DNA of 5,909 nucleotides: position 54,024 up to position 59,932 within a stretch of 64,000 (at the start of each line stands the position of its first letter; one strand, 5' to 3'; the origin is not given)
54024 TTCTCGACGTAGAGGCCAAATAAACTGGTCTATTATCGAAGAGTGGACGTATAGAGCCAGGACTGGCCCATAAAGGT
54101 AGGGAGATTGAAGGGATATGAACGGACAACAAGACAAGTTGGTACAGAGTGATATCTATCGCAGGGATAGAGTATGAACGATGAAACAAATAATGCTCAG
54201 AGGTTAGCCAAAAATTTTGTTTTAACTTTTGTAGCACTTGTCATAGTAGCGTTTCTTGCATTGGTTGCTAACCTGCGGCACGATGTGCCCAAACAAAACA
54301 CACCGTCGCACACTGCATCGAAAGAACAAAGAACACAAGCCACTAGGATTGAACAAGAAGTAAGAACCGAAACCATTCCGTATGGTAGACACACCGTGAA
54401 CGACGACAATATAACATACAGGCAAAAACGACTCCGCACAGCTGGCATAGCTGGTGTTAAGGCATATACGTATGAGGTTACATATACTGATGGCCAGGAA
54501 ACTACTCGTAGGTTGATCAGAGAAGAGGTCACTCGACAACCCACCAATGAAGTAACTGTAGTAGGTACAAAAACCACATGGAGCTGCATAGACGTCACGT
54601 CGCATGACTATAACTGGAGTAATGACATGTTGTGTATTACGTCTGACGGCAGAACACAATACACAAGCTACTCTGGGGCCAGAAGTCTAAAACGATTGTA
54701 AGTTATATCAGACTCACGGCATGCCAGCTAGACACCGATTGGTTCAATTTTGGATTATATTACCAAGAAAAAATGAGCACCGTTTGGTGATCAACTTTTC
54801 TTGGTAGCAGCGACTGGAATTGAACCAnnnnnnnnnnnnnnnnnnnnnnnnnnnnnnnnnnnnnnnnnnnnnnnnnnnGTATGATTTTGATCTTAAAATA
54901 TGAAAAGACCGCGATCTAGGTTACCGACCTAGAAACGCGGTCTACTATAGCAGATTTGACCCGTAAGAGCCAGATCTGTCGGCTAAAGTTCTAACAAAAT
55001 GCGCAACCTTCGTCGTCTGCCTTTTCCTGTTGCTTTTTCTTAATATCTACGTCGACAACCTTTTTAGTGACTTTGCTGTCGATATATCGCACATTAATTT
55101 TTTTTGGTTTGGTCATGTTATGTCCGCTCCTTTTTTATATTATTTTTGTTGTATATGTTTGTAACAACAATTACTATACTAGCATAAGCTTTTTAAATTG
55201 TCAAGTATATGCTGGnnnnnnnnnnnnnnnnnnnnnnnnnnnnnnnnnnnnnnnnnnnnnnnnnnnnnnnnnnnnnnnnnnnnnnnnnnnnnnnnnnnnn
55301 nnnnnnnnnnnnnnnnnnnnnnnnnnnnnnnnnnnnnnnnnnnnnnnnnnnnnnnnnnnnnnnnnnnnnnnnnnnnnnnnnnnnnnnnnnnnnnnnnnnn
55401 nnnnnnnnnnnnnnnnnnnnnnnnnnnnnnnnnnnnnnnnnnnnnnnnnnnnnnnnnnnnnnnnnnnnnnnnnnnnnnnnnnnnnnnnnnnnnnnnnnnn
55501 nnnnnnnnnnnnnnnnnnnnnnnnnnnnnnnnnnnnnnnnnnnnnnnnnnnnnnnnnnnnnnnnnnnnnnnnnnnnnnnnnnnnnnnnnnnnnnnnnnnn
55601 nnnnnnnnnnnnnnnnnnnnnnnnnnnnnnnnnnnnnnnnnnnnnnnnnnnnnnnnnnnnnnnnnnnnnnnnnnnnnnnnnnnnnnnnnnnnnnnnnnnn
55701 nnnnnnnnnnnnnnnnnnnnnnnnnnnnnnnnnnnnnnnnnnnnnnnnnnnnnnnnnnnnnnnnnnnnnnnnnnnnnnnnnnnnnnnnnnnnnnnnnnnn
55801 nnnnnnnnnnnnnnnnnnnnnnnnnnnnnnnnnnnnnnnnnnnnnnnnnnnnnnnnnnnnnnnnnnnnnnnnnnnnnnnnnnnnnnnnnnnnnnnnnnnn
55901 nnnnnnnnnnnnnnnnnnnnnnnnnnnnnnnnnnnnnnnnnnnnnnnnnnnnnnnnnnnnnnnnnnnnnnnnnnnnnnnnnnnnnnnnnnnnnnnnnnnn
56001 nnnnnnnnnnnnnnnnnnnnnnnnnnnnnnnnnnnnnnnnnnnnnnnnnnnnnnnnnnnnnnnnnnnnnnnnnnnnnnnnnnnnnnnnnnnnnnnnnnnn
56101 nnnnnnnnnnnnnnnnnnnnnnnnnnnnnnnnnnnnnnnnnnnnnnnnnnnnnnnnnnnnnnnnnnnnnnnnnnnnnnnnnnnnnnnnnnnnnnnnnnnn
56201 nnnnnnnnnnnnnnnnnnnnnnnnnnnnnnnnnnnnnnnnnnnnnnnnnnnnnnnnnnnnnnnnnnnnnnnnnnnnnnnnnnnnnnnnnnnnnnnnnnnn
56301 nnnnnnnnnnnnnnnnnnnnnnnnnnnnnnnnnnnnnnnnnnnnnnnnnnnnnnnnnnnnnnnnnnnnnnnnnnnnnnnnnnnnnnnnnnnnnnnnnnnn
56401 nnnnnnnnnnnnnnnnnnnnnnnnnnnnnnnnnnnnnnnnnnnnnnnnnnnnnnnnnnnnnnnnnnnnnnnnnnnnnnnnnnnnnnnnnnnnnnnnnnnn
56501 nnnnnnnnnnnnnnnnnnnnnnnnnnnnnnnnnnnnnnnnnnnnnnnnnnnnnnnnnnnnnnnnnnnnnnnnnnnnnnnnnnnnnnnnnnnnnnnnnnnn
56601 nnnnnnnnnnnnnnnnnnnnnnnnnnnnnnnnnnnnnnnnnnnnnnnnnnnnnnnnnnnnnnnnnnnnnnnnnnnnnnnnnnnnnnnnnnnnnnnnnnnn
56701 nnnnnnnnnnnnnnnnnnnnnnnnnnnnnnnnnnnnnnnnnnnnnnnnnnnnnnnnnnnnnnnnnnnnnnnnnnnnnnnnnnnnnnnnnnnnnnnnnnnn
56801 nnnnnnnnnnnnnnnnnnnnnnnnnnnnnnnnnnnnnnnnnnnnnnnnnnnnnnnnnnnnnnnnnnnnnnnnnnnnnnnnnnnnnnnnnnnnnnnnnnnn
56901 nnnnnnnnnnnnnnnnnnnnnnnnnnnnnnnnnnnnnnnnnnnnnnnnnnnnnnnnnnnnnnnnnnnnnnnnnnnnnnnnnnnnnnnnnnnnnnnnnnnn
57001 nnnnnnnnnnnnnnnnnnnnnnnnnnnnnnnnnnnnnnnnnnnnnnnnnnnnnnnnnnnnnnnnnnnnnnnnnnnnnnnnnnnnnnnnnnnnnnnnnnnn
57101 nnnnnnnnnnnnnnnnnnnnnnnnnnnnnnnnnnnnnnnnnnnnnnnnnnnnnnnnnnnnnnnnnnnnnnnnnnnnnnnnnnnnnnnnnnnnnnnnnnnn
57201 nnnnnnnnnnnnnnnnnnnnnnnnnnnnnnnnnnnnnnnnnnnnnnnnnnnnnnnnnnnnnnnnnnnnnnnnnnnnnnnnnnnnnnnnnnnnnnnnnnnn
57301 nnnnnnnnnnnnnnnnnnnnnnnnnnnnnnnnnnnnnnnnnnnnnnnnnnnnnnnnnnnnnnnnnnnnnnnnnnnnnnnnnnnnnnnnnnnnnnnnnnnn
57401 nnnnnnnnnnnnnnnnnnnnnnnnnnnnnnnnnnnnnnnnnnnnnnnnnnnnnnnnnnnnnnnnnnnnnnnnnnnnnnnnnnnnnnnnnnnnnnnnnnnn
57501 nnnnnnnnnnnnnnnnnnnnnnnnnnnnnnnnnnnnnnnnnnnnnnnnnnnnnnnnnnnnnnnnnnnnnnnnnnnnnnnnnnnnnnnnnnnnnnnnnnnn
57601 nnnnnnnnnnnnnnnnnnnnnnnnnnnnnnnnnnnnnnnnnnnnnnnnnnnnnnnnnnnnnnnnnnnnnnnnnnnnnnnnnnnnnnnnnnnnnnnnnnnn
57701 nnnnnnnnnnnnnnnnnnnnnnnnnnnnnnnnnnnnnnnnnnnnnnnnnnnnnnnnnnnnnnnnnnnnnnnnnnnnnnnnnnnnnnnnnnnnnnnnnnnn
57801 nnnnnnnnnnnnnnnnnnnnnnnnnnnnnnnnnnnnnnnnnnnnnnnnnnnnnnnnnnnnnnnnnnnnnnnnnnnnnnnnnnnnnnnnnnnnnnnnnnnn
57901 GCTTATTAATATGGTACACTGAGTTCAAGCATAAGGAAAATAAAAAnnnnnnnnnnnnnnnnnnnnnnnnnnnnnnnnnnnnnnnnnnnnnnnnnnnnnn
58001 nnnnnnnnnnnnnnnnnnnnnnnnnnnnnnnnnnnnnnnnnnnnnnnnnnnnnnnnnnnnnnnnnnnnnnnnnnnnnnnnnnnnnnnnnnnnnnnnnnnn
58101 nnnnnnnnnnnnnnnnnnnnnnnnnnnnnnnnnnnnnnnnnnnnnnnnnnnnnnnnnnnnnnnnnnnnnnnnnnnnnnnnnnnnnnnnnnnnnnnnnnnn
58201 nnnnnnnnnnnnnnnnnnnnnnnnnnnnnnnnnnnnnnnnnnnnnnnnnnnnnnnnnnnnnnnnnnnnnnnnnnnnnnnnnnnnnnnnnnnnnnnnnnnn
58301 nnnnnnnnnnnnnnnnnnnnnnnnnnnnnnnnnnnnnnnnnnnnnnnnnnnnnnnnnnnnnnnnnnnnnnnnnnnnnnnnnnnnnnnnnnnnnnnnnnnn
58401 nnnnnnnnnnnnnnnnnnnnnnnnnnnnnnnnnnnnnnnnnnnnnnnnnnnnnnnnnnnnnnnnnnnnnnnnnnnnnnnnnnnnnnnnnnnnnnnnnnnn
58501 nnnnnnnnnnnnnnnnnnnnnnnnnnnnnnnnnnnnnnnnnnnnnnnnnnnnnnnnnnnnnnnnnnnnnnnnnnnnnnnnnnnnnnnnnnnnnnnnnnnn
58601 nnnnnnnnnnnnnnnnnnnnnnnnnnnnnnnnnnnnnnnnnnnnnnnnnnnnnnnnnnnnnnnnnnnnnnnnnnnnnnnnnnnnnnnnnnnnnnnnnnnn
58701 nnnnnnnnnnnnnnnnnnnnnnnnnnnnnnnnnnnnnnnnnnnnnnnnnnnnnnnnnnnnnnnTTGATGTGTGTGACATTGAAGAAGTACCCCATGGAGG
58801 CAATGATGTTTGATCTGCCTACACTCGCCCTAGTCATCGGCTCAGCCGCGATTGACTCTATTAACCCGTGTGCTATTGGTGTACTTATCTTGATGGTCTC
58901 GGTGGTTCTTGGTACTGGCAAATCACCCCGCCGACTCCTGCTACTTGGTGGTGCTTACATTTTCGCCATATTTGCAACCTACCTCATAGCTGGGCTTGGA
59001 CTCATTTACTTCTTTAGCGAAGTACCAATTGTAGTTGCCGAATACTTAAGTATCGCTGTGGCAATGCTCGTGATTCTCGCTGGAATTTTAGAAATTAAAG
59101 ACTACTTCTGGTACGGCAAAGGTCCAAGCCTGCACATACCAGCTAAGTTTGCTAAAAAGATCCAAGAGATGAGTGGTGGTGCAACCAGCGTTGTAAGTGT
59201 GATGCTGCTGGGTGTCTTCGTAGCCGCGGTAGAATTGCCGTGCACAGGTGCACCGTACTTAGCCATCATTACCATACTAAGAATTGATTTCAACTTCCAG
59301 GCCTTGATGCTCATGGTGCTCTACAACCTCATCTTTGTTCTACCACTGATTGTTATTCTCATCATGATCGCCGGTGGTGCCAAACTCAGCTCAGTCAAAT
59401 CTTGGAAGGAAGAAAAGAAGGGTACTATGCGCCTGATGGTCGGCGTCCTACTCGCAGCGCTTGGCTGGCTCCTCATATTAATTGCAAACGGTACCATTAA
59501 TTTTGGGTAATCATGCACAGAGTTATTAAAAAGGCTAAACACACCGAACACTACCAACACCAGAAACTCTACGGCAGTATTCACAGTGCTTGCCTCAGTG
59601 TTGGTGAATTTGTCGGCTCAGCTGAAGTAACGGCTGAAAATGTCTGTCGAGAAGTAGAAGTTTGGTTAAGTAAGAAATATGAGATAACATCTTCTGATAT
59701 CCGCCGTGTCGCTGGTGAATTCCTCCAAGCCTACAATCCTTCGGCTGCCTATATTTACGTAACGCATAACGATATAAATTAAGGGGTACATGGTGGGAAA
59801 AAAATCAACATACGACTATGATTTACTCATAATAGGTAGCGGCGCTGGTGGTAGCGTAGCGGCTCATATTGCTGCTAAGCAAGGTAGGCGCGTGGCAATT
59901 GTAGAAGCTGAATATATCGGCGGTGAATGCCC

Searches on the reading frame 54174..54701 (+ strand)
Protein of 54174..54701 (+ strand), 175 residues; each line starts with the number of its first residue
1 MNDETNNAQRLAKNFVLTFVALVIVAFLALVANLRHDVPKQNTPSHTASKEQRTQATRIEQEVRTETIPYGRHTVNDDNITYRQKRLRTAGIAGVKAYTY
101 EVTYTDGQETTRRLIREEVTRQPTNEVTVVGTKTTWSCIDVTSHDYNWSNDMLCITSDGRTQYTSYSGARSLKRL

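Call 29: search_protein_families(library=pfam, proteins=[window:54174-54701:+], max_evalue=0.01)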
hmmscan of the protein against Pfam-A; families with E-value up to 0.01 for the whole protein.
window:54174-54701:+ (175 aa): 2 families
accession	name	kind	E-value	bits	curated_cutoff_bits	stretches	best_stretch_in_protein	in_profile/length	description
PF07501.17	G5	-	8.1e-18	64.9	23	1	60-133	2-75/75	G5 domain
PF11837.13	INV_N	-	7.4e-06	26.9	27.8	0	6-56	17-68/109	Beta-fructofuranosidase, N-terminal domain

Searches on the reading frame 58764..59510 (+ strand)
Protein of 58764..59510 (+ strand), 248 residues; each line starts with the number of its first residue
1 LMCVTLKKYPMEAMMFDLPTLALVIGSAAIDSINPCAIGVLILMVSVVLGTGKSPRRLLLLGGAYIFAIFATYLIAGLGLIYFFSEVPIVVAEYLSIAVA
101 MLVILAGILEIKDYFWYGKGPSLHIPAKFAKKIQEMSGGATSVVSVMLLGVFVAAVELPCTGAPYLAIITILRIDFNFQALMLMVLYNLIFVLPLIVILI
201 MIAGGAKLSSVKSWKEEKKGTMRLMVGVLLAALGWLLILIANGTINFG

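Call 29: search_protein_families(library=pfam, proteins=[window:58764-59510:+], max_evalue=0.01)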
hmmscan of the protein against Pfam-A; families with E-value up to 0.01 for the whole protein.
window:58764-59510:+ (248 aa): 1 family
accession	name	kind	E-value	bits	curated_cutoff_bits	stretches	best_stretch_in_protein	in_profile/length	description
PF11139.14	SfLAP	-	4.1e-08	33.4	35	1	24-238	1-208/213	Sap, sulfolipid-1-addressing protein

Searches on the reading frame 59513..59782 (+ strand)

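Call 29: search_protein_families(library=pfam, proteins=[window:59513-59782:+], max_evalue=0.01)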
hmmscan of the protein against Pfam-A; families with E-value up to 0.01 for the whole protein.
window:59513-59782:+ (89 aa): 1 family
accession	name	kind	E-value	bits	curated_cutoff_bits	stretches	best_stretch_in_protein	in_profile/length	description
PF03477.21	ATP-cone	-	2.1e-05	25.4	25.8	1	3-72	2-68/88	ATP cone domain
